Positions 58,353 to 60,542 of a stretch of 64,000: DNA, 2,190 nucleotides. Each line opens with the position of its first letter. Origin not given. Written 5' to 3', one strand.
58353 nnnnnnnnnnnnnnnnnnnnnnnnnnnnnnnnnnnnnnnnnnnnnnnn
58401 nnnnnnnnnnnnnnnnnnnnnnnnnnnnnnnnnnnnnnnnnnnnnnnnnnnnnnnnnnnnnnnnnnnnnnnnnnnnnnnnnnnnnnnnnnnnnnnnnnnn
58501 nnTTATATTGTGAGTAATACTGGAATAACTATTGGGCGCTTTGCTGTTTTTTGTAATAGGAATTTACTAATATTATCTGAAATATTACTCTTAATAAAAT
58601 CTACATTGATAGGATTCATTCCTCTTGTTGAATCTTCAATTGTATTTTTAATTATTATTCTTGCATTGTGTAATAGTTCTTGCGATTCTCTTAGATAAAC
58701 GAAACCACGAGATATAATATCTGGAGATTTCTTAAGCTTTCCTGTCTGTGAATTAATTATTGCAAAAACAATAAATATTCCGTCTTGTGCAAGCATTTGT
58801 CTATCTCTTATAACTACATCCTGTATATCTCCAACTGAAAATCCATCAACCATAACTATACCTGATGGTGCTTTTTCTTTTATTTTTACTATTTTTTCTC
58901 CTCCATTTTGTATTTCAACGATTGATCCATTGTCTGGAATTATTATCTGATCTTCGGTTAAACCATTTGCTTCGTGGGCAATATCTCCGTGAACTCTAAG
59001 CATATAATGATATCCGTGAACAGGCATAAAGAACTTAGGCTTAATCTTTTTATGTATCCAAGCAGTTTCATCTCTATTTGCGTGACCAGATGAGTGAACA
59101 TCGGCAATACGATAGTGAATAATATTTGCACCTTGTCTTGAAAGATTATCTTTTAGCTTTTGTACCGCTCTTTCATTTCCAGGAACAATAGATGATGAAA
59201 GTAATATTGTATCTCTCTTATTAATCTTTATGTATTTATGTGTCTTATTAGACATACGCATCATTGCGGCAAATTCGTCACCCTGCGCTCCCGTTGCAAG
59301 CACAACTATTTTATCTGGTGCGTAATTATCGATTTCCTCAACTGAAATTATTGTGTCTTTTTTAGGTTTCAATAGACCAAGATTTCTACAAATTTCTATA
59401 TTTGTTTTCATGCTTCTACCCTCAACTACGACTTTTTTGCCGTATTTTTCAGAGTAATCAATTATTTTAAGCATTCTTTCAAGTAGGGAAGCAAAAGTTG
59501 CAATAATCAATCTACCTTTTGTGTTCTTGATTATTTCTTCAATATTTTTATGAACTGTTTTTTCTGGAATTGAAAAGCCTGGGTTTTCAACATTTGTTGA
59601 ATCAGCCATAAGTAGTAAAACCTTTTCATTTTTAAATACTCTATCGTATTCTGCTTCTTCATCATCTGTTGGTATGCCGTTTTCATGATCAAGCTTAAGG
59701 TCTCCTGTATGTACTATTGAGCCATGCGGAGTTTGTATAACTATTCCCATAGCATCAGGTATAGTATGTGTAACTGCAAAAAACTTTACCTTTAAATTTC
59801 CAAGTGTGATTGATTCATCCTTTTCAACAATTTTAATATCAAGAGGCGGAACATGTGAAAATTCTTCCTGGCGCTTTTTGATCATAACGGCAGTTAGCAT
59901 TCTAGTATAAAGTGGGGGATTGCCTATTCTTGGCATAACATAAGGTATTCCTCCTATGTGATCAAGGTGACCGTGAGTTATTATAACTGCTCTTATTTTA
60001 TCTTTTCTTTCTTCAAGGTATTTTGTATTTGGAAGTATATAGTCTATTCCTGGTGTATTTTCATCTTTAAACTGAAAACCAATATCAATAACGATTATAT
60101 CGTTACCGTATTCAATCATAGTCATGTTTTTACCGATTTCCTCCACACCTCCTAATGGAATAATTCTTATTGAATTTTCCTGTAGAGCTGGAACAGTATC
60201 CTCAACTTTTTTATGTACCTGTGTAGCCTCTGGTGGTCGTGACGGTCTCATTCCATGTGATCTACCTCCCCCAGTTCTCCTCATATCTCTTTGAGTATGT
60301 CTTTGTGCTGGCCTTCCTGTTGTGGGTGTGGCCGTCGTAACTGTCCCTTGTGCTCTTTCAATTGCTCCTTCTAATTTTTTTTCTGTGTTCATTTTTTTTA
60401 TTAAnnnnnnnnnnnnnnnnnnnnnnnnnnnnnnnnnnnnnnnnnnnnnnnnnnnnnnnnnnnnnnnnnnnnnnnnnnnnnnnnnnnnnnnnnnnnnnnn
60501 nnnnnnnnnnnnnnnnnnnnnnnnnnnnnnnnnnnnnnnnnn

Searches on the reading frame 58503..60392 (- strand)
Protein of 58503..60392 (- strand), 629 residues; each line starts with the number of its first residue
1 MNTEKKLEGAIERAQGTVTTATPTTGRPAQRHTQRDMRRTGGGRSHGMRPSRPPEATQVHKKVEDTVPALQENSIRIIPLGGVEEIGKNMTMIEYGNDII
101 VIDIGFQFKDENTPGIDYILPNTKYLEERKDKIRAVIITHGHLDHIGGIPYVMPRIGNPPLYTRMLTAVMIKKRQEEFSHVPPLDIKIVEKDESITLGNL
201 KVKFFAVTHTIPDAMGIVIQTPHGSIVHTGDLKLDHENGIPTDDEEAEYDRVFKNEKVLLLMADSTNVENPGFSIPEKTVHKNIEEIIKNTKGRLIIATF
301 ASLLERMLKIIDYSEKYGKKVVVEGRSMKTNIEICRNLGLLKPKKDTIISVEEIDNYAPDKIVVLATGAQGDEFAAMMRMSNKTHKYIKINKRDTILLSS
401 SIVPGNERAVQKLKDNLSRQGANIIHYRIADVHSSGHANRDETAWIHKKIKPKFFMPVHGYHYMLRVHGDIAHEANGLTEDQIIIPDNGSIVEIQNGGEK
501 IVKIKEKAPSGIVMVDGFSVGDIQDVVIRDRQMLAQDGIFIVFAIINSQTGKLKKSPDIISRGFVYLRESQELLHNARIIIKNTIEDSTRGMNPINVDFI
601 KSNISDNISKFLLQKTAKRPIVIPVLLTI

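Call 59: search_protein_families(library=pfam, proteins=[window:58503-60392:-], max_evalue=0.0001)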
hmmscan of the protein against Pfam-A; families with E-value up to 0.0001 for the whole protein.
window:58503-60392:- (629 aa): 5 families
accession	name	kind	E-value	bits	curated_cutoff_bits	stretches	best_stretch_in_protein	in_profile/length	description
PF22505.1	RNase_J_b_CASP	-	2.9e-42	143.9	27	1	292-417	1-126/126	Ribonuclease J, beta-CASP domain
PF17770.6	RNase_J_C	-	7.1e-25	88.4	23.8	1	527-629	1-102/102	Ribonuclease J C-terminal domain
PF12706.13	Lactamase_B_2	-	1.2e-16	61.3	27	1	127-236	23-147/200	Beta-lactamase superfamily domain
PF00753.33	Lactamase_B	-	3e-15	57.1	22.7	1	89-241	7-159/196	Metallo-beta-lactamase superfamily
PF07521.17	RMMBL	-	7.1e-06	26.4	21.6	1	425-477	4-57/63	Zn-dependent metallo-hydrolase RNA specificity domain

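Call 74: find_encoding_contigs(protein=window:58503-60392:-, flank=10000, max_places=2)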
Protein window:58503-60392:- (629 aa): 6 contigs read that carry it; 2 places shown.
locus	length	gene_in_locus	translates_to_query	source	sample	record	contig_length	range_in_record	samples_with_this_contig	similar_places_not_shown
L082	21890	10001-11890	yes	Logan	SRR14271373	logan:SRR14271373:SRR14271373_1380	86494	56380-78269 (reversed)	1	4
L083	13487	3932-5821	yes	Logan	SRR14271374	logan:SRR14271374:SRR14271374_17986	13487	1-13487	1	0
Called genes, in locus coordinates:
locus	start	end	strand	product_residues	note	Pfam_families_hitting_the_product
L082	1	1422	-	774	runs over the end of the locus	PF03477:ATP-cone, PF17975:RNR_Alpha, PF21995:RNR-II_ins_dom (weak), PF02867:Ribonuc_red_lgC (faint)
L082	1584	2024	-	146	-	PF02643:DUF192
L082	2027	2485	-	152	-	-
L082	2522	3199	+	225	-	PF03167:UDG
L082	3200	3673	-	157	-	PF00293:NUDIX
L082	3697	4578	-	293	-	-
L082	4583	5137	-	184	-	PF04011:LemA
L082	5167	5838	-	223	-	-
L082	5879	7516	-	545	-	PF00118:Cpn60_TCP1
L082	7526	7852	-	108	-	PF00166:Cpn10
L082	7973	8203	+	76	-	PF03840:SecG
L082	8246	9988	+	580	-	PF00496:SBP_bac_5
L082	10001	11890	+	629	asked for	PF00753:Lactamase_B, PF23023:Anti-Pycsar_Apyc1 (faint), PF12706:Lactamase_B_2, PF22505:RNase_J_b_CASP, PF07521:RMMBL (weak), PF17770:RNase_J_C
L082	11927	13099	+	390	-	PF07690:MFS_1, PF13347:MFS_2, PF07690:MFS_1, PF12832:MFS_1_like (weak)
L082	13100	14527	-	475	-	PF02366:PMT, PF16192:PMT_4TMC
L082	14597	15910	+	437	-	PF03952:Enolase_N, PF00113:Enolase_C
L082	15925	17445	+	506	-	PF01676:Metalloenzyme, PF06415:iPGM_N, PF01663:Phosphodiest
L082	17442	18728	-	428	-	PF09335:VTT_dom, PF01569:PAP2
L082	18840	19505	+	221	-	PF00072:Response_reg, PF00486:Trans_reg_C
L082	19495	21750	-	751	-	PF04932:Wzy_C, PF14561:TPR_20 (faint), PF23914:TPR_CcmH_CycH (faint), PF12895:ANAPC3 (faint), PF13431:TPR_17 (faint), PF13432:TPR_16 (faint), PF25063:ARM_TT21_C (faint), PF14559:TPR_19 (weak), +3 more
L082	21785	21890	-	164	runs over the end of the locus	PF01467:CTP_transf_like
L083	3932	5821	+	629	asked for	PF00753:Lactamase_B, PF23023:Anti-Pycsar_Apyc1 (faint), PF12706:Lactamase_B_2, PF22505:RNase_J_b_CASP, PF07521:RMMBL (weak), PF17770:RNase_J_C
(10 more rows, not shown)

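Call 80: search_protein_families(library=pfam, proteins=[L082:5167-5838:-, L082:3697-4578:-, L082:2027-2485:-], max_evalue=1)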
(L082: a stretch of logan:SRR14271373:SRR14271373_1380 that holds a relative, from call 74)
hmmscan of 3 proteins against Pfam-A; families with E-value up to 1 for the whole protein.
L082:5167-5838:- (223 aa): 5 families
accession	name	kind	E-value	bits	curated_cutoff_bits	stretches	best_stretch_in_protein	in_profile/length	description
PF18933.6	PsbP_2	-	0.0016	18.9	27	1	8-85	2-75/184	PsbP-like protein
PF12869.13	tRNA_anti-like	-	0.0037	17.3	23.5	1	1-68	1-68/146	tRNA_anti-like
PF14221.11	DUF4330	-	0.017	15.7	27.6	1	6-58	21-82/167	Domain of unknown function (DUF4330)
PF10717.14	ODV-E18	-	0.021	15.1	28.1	1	4-35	28-61/87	Occlusion-derived virus envelope protein ODV-E18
PF19607.4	DUF6112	-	0.11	12.7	25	1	4-42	27-65/88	Family of unknown function (DUF6112)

L082:3697-4578:- (293 aa): 5 families
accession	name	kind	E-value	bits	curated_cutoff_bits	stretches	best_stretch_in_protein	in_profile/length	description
PF04536.20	TPM_phosphatase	-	1.8e-41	141.5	22.1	1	32-155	1-124/125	TPM domain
PF07172.16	GRP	-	0.0036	18.3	30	1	226-289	9-72/90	Glycine rich protein family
PF17175.10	MOLO1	-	0.068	13.8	27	1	70-105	86-121/122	Modulator of levamisole receptor-1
PF17174.10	DUF5130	-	0.074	13.8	27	1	93-150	76-132/136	Domain of unknown function (DUF5130)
PF01925.25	TauE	-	0.22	11.6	32.6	1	203-283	68-149/237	Sulfite exporter TauE/SafE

L082:2027-2485:- (152 aa): 4 families
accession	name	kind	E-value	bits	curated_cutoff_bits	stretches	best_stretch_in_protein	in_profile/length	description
PF04224.18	DUF417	-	2.6e-05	24.3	27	2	15-44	9-38/175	Protein of unknown function, DUF417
PF07681.17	DoxX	-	0.049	14.7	23.6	1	23-103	4-81/85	DoxX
PF13781.11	DoxX_3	-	0.14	13.1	25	1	50-120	20-91/102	DoxX-like family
PF07291.16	MauE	-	0.14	12.9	27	1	22-103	6-85/128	Methylamine utilisation protein MauE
